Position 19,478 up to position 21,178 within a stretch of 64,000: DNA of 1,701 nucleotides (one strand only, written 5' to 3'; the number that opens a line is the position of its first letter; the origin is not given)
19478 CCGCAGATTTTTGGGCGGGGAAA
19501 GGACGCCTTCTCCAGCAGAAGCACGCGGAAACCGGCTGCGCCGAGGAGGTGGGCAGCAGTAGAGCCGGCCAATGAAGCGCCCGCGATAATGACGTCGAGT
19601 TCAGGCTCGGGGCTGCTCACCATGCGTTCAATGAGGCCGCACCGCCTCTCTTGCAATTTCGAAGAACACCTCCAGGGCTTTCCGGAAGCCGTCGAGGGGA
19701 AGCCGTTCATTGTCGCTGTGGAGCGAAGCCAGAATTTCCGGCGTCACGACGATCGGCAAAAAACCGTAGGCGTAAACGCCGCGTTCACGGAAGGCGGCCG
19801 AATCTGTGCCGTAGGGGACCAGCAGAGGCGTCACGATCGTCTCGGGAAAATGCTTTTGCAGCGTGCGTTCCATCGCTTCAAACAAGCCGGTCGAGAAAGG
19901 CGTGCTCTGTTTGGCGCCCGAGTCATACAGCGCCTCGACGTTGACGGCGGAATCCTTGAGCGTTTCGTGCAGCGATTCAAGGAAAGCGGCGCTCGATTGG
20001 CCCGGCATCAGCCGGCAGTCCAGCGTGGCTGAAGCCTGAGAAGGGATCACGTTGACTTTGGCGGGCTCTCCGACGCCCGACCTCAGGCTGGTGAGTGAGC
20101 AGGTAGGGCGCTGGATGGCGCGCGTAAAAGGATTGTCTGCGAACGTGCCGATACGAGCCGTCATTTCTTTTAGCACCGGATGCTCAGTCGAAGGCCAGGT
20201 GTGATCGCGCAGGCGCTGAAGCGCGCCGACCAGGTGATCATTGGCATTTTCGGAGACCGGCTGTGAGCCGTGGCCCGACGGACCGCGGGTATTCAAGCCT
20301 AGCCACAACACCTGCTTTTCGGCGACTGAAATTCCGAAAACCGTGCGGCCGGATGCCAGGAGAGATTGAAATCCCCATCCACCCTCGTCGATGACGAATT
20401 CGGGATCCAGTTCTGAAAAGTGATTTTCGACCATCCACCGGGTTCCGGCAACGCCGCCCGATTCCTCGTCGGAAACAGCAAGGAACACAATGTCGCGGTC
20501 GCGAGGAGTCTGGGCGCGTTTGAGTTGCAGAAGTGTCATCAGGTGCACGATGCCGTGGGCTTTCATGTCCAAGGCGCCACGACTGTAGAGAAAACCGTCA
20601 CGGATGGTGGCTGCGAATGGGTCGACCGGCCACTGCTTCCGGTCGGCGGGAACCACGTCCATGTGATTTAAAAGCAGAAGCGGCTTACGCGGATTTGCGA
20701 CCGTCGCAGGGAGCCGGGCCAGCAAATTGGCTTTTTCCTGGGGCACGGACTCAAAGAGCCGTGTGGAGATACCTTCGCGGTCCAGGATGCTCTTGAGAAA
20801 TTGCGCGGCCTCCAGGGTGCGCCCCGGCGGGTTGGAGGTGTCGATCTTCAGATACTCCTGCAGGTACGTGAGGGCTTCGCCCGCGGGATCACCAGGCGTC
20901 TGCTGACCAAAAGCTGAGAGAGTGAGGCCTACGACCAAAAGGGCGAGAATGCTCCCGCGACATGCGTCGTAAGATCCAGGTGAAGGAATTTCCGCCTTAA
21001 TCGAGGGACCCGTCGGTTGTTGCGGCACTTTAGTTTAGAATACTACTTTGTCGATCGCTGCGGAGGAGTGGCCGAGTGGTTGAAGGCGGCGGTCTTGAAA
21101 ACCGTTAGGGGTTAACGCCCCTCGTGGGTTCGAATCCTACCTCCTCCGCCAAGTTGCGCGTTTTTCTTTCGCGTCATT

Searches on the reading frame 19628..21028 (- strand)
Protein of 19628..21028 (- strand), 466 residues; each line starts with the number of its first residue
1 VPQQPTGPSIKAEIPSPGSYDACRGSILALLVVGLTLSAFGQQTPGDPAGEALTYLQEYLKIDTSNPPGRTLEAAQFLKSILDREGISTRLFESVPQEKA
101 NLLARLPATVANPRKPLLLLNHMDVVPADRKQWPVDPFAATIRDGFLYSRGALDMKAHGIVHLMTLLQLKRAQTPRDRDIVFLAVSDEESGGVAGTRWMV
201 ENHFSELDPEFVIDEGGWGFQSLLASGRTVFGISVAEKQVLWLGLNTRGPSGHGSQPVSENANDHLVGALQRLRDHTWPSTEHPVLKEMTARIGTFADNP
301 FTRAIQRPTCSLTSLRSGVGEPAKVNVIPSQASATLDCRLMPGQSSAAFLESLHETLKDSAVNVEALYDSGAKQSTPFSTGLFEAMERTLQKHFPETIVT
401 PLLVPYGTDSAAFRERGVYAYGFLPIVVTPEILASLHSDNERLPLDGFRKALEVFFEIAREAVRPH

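Call 8: search_protein_families(library=pfam, proteins=[window:19628-21028:-])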
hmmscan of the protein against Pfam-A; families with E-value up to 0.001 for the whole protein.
window:19628-21028:- (466 aa): 3 families
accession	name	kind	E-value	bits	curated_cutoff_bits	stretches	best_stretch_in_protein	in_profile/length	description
PF01546.33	Peptidase_M20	-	8.4e-30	104.6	24.6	1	119-460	2-205/206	Peptidase family M20/M25/M40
PF07687.19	M20_dimer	-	2.2e-15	57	21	1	236-363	2-105/107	Peptidase dimerisation domain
PF04389.22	Peptidase_M28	-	1.8e-06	28.2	21.3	1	101-200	1-77/193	Peptidase family M28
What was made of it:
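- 19628..21028 (-): Left flank: M20/M25/M40 peptidase gene, followed by an FAD monooxygenase at 18328-19710. This is a conserved host neighbour of the tRNA. Pfam PF01546/PF07687 (call 8).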

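Call 10: find_encoding_contigs(protein=window:19628-21028:-, flank=10000, max_places=10)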
Protein window:19628-21028:- (466 aa): 1 contig read that carries it; 1 place shown.
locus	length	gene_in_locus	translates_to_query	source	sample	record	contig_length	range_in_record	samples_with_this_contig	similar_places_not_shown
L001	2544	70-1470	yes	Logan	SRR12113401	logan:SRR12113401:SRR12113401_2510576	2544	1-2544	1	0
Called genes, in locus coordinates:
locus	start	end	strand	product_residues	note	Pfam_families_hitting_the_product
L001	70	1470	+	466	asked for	PF04389:Peptidase_M28 (faint), PF01546:Peptidase_M20, PF07687:M20_dimer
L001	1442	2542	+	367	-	?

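Call 11: find_related_loci(query=window:19628-21028:-, collection=genome_contigs, flank=10000)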
Query window:19628-21028:- (466 aa) in genome_contigs; peptide patterns used: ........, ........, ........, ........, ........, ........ (x = any residue, [..] = any of these).
182 stretches matched a pattern; 19 encode a relative of the query (tblastn E <= 1e-3); 19 distinct loci.
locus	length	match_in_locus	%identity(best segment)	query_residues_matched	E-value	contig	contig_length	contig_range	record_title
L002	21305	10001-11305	40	27-461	3e-107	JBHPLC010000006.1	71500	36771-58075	Candidate division KSB1 bacterium isolate SAG AM-322-I22 AM-322-I22_NODE_6, whole genome shotgun sequence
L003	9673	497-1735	40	51-463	5e-92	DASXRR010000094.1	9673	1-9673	MAG TPA_asm: Chloroflexota bacterium isolate SMAG_U4645 k141_21083, whole genome shotgun sequence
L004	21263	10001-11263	39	47-460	1e-84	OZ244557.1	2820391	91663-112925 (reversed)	MAG: Dehalococcoidia bacterium isolate 17c548fc-85ac-4b32-8eac-b178c1b3bdc7 genome assembly, chromosome: 1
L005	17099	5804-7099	37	51-465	1e-80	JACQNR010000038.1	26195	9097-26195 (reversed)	MAG: Acidobacteria bacterium isolate NC_groundwater_1260_Ag_S-0.2um_59_51 S_p2_S4_coassembly_k141_96197, whole genome sh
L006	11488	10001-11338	32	35-464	7e-74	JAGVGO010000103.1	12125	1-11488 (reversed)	MAG: Planctomycetota bacterium isolate DeMMO2_28 c_000000036936, whole genome shotgun sequence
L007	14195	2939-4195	33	51-460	1e-55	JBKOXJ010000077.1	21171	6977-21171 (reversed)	MAG: Actinomycetota bacterium isolate GB_HAYS_MAG_00090 GB_HAYS_000000316964, whole genome shotgun sequence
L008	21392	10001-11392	30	31-464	1e-54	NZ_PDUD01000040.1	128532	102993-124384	Flavilitoribacter nigricans DSM 23189 = NBRC 102662 contig40, whole genome shotgun sequence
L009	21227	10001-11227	33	51-445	3e-52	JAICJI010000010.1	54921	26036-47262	MAG: Thermoleophilia bacterium isolate GZL_FP_2_bin.161 k141_2652078_length_54921_cov_32.4167, whole genome shotgun sequ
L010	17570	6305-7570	31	51-446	1e-49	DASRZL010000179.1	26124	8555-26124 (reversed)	MAG TPA_asm: Thermoleophilia bacterium isolate SMAG_U14282 k141_3756231, whole genome shotgun sequence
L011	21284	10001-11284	31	45-446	8e-48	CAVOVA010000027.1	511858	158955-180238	MAG: uncultured Thermoleophilia bacterium isolate MFD09779.bin.2.149 genome assembly, contig: contig_9532, whole genome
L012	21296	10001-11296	37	39-463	1e-80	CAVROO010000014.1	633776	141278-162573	MAG: uncultured Acidobacteriota bacterium isolate MFD03804.bin.2.150 genome assembly, contig: contig_34263, whole genome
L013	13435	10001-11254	29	51-463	4e-44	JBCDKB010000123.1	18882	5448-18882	MAG: Acidobacteriota bacterium isolate P01_H01_bin.49 k141_1191465_length_18882_cov_11.2391, whole genome shotgun sequen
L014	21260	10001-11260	39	51-463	2e-84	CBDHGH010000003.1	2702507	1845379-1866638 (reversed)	MAG: Dehalococcoidia bacterium isolate 575575bf-984b-4cd3-a7b8-18ad3858fffb genome assembly, contig: contig_3, whole gen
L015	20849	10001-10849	29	53-363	2e-20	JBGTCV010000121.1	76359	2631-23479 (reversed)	MAG: Candidatus Promineifilaceae bacterium isolate JTS-RE128 k141_868151, whole genome shotgun sequence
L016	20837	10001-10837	29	53-360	1e-19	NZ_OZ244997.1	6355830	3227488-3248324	MAG: Candidatus Leptofilum sp. isolate 8ea8b48c-f0bb-4fcd-991e-c07bf3e70e57 chromosome 1, complete sequence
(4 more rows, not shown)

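Call 54: find_homologous_proteins(query=window:19628-21028:-, max_evalue=1e-40)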
Query window:19628-21028:- (466 aa): 4620 proteins with E <= 1e-40 among 8000 candidates; the best 120 are listed.
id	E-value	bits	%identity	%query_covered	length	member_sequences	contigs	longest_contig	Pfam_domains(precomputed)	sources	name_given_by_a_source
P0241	0.0e+0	1053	100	100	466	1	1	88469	PF01546.34,PF04389.23,PF07687.20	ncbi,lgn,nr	ncbi:MAG: M20/M25/M40 family metallo-hydrolase [Acidobacteria bacterium]|nr:M20/M25/M40 family metal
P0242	3.3e-170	585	58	94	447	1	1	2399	PF01546.34,PF07687.20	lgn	-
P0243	4.5e-164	565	57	90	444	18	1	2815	PF01546.34,PF04389.23,PF07687.20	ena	-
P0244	2.2e-161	556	56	93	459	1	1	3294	PF01546.34,PF07687.20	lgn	-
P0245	3.0e-161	555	58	88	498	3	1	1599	PF01546.34,PF07687.20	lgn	-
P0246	3.2e-161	555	57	88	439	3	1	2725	PF01546.34,PF07687.20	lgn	-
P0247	7.2e-142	491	51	94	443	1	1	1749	PF01546.34,PF04389.23,PF07687.20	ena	-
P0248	4.6e-138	479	53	89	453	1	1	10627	PF01546.34,PF07687.20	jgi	jgi:acetylornithine deacetylase/succinyl-diaminopimelate desuccinylase-like protein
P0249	1.3e-137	477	50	95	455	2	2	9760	PF01546.34,PF07687.20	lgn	-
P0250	6.1e-137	475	51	93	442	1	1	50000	PF01546.34,PF04389.23,PF07687.20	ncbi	-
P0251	7.0e-137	475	51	93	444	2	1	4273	PF01546.34,PF07687.20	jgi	jgi:acetylornithine deacetylase/succinyl-diaminopimelate desuccinylase-like protein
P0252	1.7e-136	474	50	89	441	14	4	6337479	PF01546.34,PF07687.20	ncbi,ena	-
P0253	2.3e-136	473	50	89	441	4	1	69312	PF01546.34,PF07687.20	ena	-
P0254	3.2e-136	473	52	89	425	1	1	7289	PF01546.34,PF07687.20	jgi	jgi:acetylornithine deacetylase/succinyl-diaminopimelate desuccinylase-like protein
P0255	4.4e-136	472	52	88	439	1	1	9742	PF01546.34,PF07687.20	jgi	jgi:acetylornithine deacetylase/succinyl-diaminopimelate desuccinylase-like protein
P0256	1.1e-135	471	52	87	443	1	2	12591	PF01546.34,PF07687.20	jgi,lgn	-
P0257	1.9e-135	470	51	92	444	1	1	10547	PF01546.34,PF07687.20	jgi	jgi:acetylornithine deacetylase/succinyl-diaminopimelate desuccinylase-like protein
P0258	2.9e-135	470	49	93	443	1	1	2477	PF01546.34,PF07687.20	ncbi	-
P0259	4.1e-135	469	49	95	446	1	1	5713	PF01546.34,PF07687.20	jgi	jgi:acetylornithine deacetylase/succinyl-diaminopimelate desuccinylase-like protein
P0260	7.1e-135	468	52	90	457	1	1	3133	PF01546.34,PF07687.20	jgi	jgi:acetylornithine deacetylase/succinyl-diaminopimelate desuccinylase-like protein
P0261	7.5e-135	468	51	89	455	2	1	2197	PF01546.34,PF04389.23,PF07687.20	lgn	-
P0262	9.3e-135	468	51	87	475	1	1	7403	PF01546.34,PF07687.20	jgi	jgi:acetylornithine deacetylase/succinyl-diaminopimelate desuccinylase-like protein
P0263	1.1e-134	468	52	89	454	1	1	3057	PF01546.34,PF07687.20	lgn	-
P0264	1.7e-134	467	50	88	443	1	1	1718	PF01546.34,PF07687.20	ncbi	-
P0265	1.8e-134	467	50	94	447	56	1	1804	PF01546.34,PF07687.20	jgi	jgi:acetylornithine deacetylase/succinyl-diaminopimelate desuccinylase-like protein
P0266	2.6e-134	466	49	94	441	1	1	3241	PF01546.34,PF07687.20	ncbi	ncbi:MAG: M20/M25/M40 family metallo-hydrolase [Vicinamibacteria bacterium]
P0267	2.7e-134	466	51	87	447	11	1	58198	PF01546.34,PF07687.20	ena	-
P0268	2.8e-134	466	50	91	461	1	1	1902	PF01546.34,PF07687.20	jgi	jgi:acetylornithine deacetylase/succinyl-diaminopimelate desuccinylase-like protein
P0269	4.2e-134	466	51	88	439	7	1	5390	PF01546.34,PF07687.20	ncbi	-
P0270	4.3e-134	466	49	93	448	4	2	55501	PF01546.34,PF07687.20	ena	-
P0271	4.9e-134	466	51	92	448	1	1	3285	PF01546.34,PF07687.20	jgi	jgi:acetylornithine deacetylase/succinyl-diaminopimelate desuccinylase-like protein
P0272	9.3e-134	465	49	90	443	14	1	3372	PF01546.34,PF07687.20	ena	-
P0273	1.2e-133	464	52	89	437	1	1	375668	PF01546.34,PF07687.20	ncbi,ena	-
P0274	1.4e-133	464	50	89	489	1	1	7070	PF01546.34,PF04389.23,PF07687.20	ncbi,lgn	ncbi:MAG: M20/M25/M40 family metallo-hydrolase [Acidobacteriota bacterium]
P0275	1.7e-133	464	51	90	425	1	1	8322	PF01546.34,PF07687.20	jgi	jgi:acetylornithine deacetylase/succinyl-diaminopimelate desuccinylase-like protein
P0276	1.7e-133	464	52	87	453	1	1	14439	PF01546.34,PF07687.20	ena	-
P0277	1.9e-133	464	52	87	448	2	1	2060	PF01546.34,PF07687.20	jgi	jgi:acetylornithine deacetylase/succinyl-diaminopimelate desuccinylase-like protein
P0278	2.1e-133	463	52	89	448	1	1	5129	PF01546.34,PF07687.20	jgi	-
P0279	2.3e-133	463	51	89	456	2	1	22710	PF01546.34,PF07687.20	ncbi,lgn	-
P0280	2.4e-133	463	49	89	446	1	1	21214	PF01546.34,PF07687.20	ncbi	-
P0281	2.8e-133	463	51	90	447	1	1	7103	PF01546.34,PF07687.20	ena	-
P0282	3.0e-133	463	52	89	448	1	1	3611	PF01546.34,PF07687.20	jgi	-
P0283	3.1e-133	463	51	93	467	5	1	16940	PF01546.34,PF07687.20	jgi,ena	-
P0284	3.4e-133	463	51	87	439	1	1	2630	PF01546.34,PF07687.20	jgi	jgi:acetylornithine deacetylase/succinyl-diaminopimelate desuccinylase-like protein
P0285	4.0e-133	463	53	88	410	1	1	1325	PF01546.34,PF07687.20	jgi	jgi:acetylornithine deacetylase/succinyl-diaminopimelate desuccinylase-like protein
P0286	4.3e-133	462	50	95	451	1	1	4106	PF01546.34,PF07687.20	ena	-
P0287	4.5e-133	462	49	93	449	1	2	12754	PF01546.34,PF07687.20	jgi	jgi:acetylornithine deacetylase/succinyl-diaminopimelate desuccinylase-like protein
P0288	4.5e-133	462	51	89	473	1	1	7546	PF01546.34,PF07687.20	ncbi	ncbi:MAG: M20/M25/M40 family metallo-hydrolase [Acidobacteriota bacterium]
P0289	4.9e-133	462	51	94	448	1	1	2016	PF01546.34,PF07687.20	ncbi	-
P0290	5.5e-133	462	50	87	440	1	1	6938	PF01546.34,PF07687.20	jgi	jgi:acetylornithine deacetylase/succinyl-diaminopimelate desuccinylase-like protein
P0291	5.9e-133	462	51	89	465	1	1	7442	PF01546.34,PF07687.20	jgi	jgi:acetylornithine deacetylase/succinyl-diaminopimelate desuccinylase-like protein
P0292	6.2e-133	462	51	89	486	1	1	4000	PF01546.34,PF07687.20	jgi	jgi:acetylornithine deacetylase/succinyl-diaminopimelate desuccinylase-like protein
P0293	6.4e-133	462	50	95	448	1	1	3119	PF01546.34,PF07687.20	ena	-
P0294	6.7e-133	462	49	95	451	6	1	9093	PF01546.34,PF07687.20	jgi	jgi:acetylornithine deacetylase/succinyl-diaminopimelate desuccinylase-like protein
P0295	6.8e-133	462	50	94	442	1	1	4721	PF01546.34,PF07687.20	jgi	jgi:acetylornithine deacetylase/succinyl-diaminopimelate desuccinylase-like protein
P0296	9.0e-133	461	51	89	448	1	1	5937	PF01546.34,PF07687.20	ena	-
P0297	9.4e-133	461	51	89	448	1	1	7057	PF01546.34,PF07687.20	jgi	jgi:acetylornithine deacetylase/succinyl-diaminopimelate desuccinylase-like protein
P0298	1.0e-132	461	51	89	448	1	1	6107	PF01546.34,PF07687.20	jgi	-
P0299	1.1e-132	461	52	87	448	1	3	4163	PF01546.34,PF07687.20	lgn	-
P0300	1.1e-132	461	49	92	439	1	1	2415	PF01546.34,PF07687.20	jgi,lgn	-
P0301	1.1e-132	461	51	88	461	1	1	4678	PF01546.34,PF07687.20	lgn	-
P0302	1.2e-132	461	50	89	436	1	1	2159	PF01546.34,PF07687.20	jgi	jgi:acetylornithine deacetylase/succinyl-diaminopimelate desuccinylase-like protein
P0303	1.3e-132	461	51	89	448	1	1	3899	PF01546.34,PF07687.20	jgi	-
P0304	1.3e-132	461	49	94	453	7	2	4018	PF01546.34,PF07687.20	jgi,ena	-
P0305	1.5e-132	461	51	89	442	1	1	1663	PF01546.34,PF07687.20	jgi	jgi:acetylornithine deacetylase/succinyl-diaminopimelate desuccinylase-like protein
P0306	1.7e-132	460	52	89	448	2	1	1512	PF01546.34,PF07687.20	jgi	jgi:acetylornithine deacetylase/succinyl-diaminopimelate desuccinylase-like protein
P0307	2.0e-132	460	51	89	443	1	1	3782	PF01546.34,PF07687.20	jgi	jgi:acetylornithine deacetylase/succinyl-diaminopimelate desuccinylase-like protein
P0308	2.0e-132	460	50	89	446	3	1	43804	PF01546.34,PF07687.20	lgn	-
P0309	2.2e-132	460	51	89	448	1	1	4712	PF01546.34,PF07687.20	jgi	jgi:acetylornithine deacetylase/succinyl-diaminopimelate desuccinylase-like protein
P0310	2.2e-132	460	51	88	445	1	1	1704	PF01546.34,PF07687.20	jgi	jgi:acetylornithine deacetylase/succinyl-diaminopimelate desuccinylase-like protein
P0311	2.3e-132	460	51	89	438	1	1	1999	PF01546.34,PF07687.20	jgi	-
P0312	3.0e-132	460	49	89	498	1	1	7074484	PF01546.34,PF07687.20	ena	-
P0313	3.0e-132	460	49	94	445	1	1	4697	PF01546.34,PF07687.20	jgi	jgi:acetylornithine deacetylase/succinyl-diaminopimelate desuccinylase-like protein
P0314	3.3e-132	460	51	89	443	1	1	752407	PF01546.34,PF07687.20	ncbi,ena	-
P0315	3.3e-132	460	50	94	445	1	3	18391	PF01546.34,PF04389.23,PF07687.20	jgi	jgi:acetylornithine deacetylase/succinyl-diaminopimelate desuccinylase-like protein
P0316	3.6e-132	459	50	93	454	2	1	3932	PF01546.34,PF04389.23,PF07687.20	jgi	jgi:acetylornithine deacetylase/succinyl-diaminopimelate desuccinylase-like protein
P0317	4.0e-132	459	51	89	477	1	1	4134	PF01546.34,PF07687.20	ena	-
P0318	4.1e-132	459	50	92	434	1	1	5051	PF01546.34,PF04389.23,PF07687.20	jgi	-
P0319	4.2e-132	459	50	94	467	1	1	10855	PF01546.34,PF07687.20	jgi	jgi:acetylornithine deacetylase/succinyl-diaminopimelate desuccinylase-like protein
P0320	4.3e-132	459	51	88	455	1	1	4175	PF01546.34,PF07687.20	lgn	-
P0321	4.5e-132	459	51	89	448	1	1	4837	PF01546.34,PF07687.20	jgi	-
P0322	4.8e-132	459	51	89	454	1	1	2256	PF01546.34,PF07687.20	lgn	-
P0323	6.2e-132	459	50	94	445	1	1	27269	PF01546.34,PF04389.23,PF07687.20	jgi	jgi:acetylornithine deacetylase/succinyl-diaminopimelate desuccinylase-like protein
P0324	6.8e-132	458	50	90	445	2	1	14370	PF01546.34,PF07687.20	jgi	-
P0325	6.9e-132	458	51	89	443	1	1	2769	PF01546.34,PF07687.20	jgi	jgi:acetylornithine deacetylase/succinyl-diaminopimelate desuccinylase-like protein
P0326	7.2e-132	458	51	91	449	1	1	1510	PF01546.34,PF07687.20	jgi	jgi:acetylornithine deacetylase/succinyl-diaminopimelate desuccinylase-like protein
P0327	7.3e-132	458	52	87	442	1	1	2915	PF01546.34,PF04389.23,PF07687.20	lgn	-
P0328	8.2e-132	458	51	91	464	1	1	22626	PF01546.34,PF07687.20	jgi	jgi:acetylornithine deacetylase/succinyl-diaminopimelate desuccinylase-like protein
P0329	8.7e-132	458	52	87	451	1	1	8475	PF01546.34,PF04389.23,PF07687.20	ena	-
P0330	1.0e-131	458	49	99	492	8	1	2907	PF01546.34,PF04389.23,PF07687.20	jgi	jgi:acetylornithine deacetylase/succinyl-diaminopimelate desuccinylase-like protein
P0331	1.0e-131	458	50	95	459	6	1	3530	PF01546.34,PF07687.20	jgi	-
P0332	1.1e-131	458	52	89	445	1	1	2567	PF01546.34,PF04389.23,PF07687.20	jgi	jgi:acetylornithine deacetylase/succinyl-diaminopimelate desuccinylase-like protein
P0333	1.4e-131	457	50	88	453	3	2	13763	PF01546.34,PF07687.20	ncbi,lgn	-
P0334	1.5e-131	457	50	92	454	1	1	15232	PF01546.34,PF07687.20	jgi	jgi:acetylornithine deacetylase/succinyl-diaminopimelate desuccinylase-like protein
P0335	2.1e-131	457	49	93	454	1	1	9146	PF01546.34,PF07687.20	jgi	jgi:acetylornithine deacetylase/succinyl-diaminopimelate desuccinylase-like protein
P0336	2.2e-131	457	51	90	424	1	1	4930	PF01546.34,PF07687.20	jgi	jgi:acetylornithine deacetylase/succinyl-diaminopimelate desuccinylase-like protein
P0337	2.3e-131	457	50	89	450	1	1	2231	PF01546.34,PF07687.20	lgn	-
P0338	2.4e-131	457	50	89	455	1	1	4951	PF01546.34,PF07687.20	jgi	jgi:acetylornithine deacetylase/succinyl-diaminopimelate desuccinylase-like protein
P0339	2.5e-131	457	50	89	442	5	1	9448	PF01546.34,PF07687.20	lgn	-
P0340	2.5e-131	457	50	89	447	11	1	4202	PF01546.34,PF07687.20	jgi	jgi:acetylornithine deacetylase/succinyl-diaminopimelate desuccinylase-like protein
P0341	2.6e-131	457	52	90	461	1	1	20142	PF01546.34,PF07687.20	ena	-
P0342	2.9e-131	456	51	89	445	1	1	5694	PF01546.34,PF07687.20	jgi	jgi:acetylornithine deacetylase/succinyl-diaminopimelate desuccinylase-like protein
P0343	3.0e-131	456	50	89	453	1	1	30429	PF01546.34,PF07687.20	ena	-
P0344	3.1e-131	456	48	94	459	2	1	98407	PF01546.34,PF07687.20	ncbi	-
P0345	3.7e-131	456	51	89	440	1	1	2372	PF01546.34,PF07687.20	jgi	jgi:acetylornithine deacetylase/succinyl-diaminopimelate desuccinylase-like protein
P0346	3.9e-131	456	50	89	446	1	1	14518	PF01546.34,PF07687.20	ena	-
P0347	4.6e-131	456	50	89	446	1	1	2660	PF01546.34,PF07687.20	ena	-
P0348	4.8e-131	456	49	92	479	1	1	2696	PF01546.34,PF07687.20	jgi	jgi:acetylornithine deacetylase/succinyl-diaminopimelate desuccinylase-like protein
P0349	6.1e-131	455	50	89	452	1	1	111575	PF01546.34,PF07687.20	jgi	jgi:acetylornithine deacetylase/succinyl-diaminopimelate desuccinylase-like protein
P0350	6.2e-131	455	52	89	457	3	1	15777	PF01546.34,PF07687.20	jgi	-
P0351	9.5e-131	455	51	89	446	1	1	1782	PF01546.34,PF07687.20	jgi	-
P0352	1.1e-130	455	50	89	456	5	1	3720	PF01546.34,PF07687.20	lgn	-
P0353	1.1e-130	455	49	94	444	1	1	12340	PF01546.34,PF07687.20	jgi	jgi:acetylornithine deacetylase/succinyl-diaminopimelate desuccinylase-like protein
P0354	1.1e-130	454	50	95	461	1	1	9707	PF01546.34,PF07687.20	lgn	-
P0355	1.2e-130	454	51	89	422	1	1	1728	PF01546.34,PF07687.20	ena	-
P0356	1.3e-130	454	51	88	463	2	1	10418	PF01546.34,PF07687.20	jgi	jgi:acetylornithine deacetylase/succinyl-diaminopimelate desuccinylase-like protein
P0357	1.4e-130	454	50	94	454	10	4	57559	PF01546.34,PF07687.20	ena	-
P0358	1.4e-130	454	49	93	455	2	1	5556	PF01546.34,PF07687.20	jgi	jgi:acetylornithine deacetylase/succinyl-diaminopimelate desuccinylase-like protein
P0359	1.4e-130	454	49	94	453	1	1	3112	PF01546.34,PF04389.23,PF07687.20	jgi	jgi:acetylornithine deacetylase/succinyl-diaminopimelate desuccinylase-like protein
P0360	1.5e-130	454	50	89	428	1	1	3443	PF01546.34,PF07687.20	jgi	jgi:acetylornithine deacetylase/succinyl-diaminopimelate desuccinylase-like protein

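Call 55: find_encoding_contigs(protein=P0244, flank=10000, max_places=3)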
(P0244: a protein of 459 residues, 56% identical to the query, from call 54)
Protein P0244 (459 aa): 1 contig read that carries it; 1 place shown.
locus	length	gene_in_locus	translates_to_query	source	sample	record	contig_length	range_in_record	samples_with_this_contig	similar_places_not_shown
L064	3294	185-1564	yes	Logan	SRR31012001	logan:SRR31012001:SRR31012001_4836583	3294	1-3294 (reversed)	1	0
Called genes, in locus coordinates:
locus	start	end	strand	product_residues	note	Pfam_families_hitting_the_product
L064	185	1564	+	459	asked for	PF01546:Peptidase_M20, PF07687:M20_dimer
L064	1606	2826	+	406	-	PF01266:DAO (faint), PF01494:FAD_binding_3, PF05834:Lycopene_cycl (faint)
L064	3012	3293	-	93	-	?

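Call 56: find_encoding_contigs(protein=P0243, flank=10000, max_places=3)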
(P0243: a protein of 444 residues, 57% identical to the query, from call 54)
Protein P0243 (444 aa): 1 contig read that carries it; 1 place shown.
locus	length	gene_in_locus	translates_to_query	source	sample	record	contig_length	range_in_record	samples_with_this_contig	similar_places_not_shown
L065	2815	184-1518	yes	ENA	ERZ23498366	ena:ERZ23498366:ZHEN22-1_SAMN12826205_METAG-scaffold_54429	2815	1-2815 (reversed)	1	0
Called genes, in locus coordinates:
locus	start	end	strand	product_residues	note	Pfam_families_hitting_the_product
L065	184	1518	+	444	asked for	PF04389:Peptidase_M28 (faint), PF01546:Peptidase_M20, PF07687:M20_dimer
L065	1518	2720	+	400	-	PF01266:DAO (weak), PF01494:FAD_binding_3, PF04820:Trp_halogenase (weak), PF13450:NAD_binding_8 (weak), PF08491:SE (weak)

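Call 57: find_encoding_contigs(protein=P0242, flank=10000, max_places=3)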
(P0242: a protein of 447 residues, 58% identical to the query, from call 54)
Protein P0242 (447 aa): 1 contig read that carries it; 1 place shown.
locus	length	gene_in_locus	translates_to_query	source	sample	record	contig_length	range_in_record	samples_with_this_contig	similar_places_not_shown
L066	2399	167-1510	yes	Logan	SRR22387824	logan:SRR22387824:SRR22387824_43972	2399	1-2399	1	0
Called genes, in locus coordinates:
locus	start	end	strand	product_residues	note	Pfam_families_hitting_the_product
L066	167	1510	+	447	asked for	PF01546:Peptidase_M20, PF07687:M20_dimer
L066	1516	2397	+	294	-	?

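Call 62: find_encoding_contigs(protein=P0273, flank=10000, max_places=2)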
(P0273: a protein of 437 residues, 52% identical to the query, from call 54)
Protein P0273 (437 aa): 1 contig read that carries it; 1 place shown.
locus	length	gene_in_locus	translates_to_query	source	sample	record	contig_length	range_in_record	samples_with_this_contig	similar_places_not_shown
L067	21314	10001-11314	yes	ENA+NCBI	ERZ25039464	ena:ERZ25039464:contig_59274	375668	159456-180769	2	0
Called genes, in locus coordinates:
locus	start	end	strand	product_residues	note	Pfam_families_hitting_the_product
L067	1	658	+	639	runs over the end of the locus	PF02518:HATPase_c, PF00204:DNA_gyraseB, PF01751:Toprim, PF00986:DNA_gyraseB_C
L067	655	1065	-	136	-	PF00155:Aminotran_1_2 (weak)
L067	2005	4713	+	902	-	PF00246:Peptidase_M14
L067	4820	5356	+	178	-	-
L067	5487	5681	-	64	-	-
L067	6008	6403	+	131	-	PF00032:Cytochrom_B_C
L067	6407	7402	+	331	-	PF02085:Cytochrom_CIII (faint), PF09699:Paired_CXXCH_1 (faint)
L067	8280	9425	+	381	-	-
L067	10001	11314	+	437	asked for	PF01546:Peptidase_M20, PF07687:M20_dimer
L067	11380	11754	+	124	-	PF03551:PadR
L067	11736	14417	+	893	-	PF12704:MacB_PCD, PF02687:FtsX, PF12704:MacB_PCD, PF02687:FtsX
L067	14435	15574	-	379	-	PF03109:ABC1 (faint), PF00069:Pkinase, PF07714:PK_Tyr_Ser-Thr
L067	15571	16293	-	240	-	-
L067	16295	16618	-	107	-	-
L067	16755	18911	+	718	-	PF00884:Sulfatase, PF01663:Phosphodiest, PF16347:SGSH_C, PF13432:TPR_16, PF14559:TPR_19 (weak), PF13432:TPR_16 (weak), PF13424:TPR_12 (weak), PF13432:TPR_16, +15 more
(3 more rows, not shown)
